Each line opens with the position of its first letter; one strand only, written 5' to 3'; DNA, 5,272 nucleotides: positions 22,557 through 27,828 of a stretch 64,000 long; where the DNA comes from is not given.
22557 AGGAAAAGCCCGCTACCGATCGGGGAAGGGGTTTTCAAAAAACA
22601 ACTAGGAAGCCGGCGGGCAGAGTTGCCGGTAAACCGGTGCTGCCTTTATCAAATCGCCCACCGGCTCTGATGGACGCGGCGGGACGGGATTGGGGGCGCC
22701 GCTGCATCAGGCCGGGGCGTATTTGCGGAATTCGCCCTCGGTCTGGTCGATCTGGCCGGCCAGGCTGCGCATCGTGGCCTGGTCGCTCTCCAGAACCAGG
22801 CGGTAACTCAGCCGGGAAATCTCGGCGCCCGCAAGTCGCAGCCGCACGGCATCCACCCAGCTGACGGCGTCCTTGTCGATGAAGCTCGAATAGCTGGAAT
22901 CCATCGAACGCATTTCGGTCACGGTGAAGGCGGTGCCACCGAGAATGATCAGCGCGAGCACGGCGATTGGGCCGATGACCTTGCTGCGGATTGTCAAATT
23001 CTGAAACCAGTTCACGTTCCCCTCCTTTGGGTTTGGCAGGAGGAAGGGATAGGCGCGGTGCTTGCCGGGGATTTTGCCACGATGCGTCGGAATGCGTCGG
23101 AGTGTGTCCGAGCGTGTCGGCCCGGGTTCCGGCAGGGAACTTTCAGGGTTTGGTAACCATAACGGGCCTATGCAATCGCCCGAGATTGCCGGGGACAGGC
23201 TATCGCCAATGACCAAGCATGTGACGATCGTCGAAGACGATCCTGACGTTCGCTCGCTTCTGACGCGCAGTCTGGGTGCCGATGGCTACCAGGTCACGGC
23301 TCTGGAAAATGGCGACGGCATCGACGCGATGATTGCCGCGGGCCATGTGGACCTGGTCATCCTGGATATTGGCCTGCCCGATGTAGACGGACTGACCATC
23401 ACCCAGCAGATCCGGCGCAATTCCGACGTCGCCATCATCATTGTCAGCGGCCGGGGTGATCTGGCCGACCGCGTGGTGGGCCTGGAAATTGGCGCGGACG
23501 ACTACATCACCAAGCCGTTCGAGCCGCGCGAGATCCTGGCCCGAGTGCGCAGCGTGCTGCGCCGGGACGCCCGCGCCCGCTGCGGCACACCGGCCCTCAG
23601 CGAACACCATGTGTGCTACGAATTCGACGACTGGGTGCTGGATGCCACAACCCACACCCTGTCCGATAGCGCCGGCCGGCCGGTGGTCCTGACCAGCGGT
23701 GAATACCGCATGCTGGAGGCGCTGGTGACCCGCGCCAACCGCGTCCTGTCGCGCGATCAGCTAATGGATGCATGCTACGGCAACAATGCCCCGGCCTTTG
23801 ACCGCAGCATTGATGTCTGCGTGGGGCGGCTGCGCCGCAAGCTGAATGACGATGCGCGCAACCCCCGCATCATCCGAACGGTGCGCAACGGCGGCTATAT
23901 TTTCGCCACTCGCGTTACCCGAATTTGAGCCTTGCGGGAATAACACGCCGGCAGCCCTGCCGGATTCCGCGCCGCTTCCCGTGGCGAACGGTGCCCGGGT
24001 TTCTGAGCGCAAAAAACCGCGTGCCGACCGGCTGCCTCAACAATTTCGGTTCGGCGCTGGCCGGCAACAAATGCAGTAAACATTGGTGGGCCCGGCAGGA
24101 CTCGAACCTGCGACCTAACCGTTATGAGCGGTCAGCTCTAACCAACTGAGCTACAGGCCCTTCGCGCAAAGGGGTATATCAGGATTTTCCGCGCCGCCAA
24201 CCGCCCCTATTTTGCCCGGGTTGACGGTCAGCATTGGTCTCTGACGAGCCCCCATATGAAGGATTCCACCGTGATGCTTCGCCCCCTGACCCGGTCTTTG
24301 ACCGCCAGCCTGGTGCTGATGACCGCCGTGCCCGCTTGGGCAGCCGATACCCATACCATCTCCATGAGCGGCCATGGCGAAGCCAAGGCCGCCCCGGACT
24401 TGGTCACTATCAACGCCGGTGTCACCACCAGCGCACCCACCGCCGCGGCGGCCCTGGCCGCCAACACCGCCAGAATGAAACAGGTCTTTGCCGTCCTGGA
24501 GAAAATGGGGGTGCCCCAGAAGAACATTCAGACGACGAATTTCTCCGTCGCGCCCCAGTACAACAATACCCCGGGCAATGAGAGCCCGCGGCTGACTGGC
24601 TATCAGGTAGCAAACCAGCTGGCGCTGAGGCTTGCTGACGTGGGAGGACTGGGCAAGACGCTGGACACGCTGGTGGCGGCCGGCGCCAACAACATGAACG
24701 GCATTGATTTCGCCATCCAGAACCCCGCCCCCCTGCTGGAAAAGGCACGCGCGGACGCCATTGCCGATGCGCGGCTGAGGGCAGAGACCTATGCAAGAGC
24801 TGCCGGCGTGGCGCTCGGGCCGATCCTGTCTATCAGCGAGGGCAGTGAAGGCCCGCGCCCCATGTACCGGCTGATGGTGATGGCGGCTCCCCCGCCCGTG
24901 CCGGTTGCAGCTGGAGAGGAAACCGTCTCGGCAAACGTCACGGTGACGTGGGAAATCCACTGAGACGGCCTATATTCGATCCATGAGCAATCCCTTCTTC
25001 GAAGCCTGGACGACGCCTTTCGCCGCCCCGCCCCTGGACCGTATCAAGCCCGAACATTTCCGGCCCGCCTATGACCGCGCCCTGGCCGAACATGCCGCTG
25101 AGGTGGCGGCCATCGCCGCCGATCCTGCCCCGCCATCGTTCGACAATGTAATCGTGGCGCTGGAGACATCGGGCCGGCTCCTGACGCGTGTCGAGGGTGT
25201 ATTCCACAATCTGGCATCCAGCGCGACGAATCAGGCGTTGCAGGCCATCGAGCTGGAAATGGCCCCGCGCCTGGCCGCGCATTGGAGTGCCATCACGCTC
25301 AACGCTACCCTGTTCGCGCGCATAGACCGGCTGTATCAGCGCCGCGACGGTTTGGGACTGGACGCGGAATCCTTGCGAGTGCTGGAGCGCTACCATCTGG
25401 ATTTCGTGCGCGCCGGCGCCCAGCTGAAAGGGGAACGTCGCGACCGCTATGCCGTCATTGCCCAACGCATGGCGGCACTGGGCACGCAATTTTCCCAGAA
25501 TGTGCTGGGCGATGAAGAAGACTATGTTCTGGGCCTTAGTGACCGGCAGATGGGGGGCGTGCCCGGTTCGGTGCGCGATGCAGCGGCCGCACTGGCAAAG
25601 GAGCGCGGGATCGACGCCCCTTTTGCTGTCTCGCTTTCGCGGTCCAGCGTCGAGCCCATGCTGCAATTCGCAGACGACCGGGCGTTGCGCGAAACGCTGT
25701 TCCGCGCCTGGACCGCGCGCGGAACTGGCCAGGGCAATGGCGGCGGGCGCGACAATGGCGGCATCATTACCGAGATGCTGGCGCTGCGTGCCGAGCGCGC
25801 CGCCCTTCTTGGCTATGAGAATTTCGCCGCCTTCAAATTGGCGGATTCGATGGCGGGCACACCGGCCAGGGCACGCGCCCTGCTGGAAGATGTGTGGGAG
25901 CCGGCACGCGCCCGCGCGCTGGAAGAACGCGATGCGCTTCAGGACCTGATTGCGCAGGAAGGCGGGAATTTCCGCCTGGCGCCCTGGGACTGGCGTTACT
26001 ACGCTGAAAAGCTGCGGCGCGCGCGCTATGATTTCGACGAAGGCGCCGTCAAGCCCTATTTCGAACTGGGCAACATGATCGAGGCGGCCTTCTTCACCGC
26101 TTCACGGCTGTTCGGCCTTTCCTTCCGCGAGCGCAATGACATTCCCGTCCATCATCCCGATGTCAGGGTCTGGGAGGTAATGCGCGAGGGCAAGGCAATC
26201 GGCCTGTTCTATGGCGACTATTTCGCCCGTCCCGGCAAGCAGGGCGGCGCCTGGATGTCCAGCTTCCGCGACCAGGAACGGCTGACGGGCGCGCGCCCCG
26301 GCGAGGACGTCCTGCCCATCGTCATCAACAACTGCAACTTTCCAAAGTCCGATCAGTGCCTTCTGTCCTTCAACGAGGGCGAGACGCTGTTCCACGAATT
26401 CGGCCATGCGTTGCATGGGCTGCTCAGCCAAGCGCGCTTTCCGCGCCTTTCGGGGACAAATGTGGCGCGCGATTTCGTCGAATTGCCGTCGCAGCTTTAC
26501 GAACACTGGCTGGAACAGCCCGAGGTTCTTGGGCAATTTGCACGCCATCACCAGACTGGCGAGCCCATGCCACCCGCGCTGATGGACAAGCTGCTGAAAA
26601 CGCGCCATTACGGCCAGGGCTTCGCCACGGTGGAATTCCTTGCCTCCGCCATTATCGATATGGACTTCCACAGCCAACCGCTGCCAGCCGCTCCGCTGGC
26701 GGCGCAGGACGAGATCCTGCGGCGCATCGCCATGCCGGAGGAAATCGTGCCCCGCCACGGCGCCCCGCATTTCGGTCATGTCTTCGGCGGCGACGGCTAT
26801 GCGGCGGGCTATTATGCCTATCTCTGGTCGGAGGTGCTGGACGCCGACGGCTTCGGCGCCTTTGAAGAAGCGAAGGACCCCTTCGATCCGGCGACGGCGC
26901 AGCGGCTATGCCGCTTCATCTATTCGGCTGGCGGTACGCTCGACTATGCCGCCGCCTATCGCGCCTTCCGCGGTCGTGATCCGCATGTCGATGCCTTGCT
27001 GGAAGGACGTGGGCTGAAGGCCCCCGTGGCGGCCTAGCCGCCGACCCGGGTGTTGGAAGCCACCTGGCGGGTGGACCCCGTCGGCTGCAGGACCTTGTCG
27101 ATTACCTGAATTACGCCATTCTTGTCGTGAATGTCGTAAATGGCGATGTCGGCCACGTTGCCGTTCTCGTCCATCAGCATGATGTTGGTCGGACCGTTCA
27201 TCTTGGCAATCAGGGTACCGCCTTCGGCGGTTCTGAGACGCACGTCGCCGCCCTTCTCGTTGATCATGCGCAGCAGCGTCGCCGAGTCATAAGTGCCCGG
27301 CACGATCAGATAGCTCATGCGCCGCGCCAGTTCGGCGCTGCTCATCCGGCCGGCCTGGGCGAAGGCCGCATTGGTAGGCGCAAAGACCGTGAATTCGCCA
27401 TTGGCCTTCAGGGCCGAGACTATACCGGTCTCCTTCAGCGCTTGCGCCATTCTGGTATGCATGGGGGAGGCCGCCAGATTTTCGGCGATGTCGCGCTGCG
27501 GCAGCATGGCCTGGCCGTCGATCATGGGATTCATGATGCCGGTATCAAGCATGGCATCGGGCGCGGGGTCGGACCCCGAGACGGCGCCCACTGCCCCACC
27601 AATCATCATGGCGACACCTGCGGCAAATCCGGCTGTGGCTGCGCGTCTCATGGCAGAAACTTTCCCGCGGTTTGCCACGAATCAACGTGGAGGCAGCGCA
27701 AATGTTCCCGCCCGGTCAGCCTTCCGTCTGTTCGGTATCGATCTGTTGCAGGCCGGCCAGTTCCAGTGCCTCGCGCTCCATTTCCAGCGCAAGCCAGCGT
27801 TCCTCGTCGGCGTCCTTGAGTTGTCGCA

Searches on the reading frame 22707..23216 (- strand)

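Call 8: search_protein_families(library=pfam, proteins=[window:22707-23216:-], max_evalue=0.001)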
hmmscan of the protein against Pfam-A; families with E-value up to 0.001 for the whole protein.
window:22707-23216:- (169 aa): 1 family
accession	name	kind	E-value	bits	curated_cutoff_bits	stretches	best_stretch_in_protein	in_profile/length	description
PF12729.13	4HB_MCP_1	-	0.00032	20.7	27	1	73-164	1-92/181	Four helix bundle sensory module for signal transduction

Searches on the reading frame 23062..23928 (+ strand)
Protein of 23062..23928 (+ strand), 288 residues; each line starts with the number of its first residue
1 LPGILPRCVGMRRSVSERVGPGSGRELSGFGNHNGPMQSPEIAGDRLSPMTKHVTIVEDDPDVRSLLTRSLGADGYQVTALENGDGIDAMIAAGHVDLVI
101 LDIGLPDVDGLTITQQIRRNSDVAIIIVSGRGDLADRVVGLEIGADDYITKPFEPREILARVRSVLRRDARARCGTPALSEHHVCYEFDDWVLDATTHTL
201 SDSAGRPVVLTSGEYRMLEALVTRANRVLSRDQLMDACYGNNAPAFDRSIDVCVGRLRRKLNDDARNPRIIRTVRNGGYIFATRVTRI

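Call 8: search_protein_families(library=pfam, proteins=[window:23062-23928:+], max_evalue=0.001)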
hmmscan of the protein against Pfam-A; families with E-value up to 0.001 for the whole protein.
window:23062-23928:+ (288 aa): 2 families
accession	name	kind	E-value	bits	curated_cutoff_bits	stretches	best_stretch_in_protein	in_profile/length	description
PF00072.30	Response_reg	-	7.2e-29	100.6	30.2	1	54-163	1-111/111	Response regulator receiver domain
PF00486.34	Trans_reg_C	-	7.3e-24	84.1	26.2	1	205-281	1-77/77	Transcriptional regulatory protein, C terminal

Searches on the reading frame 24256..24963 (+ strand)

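Call 8: search_protein_families(library=pfam, proteins=[window:24256-24963:+], max_evalue=0.001)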
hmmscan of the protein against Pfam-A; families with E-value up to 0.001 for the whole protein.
window:24256-24963:+ (235 aa): 1 family
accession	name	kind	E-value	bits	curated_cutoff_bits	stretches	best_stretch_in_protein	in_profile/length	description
PF04402.19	SIMPL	-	1.5e-59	202.2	25.2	1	35-232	1-205/205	Protein of unknown function (DUF541)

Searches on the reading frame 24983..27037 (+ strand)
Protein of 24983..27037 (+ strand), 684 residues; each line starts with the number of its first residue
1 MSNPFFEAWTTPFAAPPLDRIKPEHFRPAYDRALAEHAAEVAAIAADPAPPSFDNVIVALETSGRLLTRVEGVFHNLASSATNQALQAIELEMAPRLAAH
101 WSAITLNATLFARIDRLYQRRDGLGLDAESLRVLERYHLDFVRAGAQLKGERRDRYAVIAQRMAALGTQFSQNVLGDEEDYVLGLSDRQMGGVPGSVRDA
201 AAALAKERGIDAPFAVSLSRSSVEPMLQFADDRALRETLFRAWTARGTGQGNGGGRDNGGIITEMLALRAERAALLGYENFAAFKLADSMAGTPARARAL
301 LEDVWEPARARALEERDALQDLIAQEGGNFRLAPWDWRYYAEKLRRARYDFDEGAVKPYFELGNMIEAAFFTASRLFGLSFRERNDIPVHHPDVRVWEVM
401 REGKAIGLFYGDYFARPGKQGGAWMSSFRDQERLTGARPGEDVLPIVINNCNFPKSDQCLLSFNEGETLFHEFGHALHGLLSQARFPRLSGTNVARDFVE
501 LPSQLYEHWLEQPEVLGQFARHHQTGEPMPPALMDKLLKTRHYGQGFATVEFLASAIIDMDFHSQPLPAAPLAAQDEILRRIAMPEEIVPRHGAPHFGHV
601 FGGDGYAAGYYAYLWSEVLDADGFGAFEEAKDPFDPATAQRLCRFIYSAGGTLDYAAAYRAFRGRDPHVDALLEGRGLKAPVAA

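Call 8: search_protein_families(library=pfam, proteins=[window:24983-27037:+], max_evalue=0.001)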
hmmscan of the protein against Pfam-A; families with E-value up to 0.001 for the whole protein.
window:24983-27037:+ (684 aa): 1 family
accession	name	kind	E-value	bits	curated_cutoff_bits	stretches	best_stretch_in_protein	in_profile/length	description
PF01432.26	Peptidase_M3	-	3.1e-110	370.1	27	1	230-677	5-456/457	Peptidase family M3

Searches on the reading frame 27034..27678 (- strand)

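Call 8: search_protein_families(library=pfam, proteins=[window:27034-27678:-], max_evalue=0.001)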
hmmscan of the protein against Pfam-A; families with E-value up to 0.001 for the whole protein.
window:27034-27678:- (214 aa): 1 family
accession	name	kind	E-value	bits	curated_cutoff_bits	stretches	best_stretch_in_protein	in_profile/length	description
PF02469.27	Fasciclin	-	7.4e-18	65.4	22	1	73-199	2-123/123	Fasciclin domain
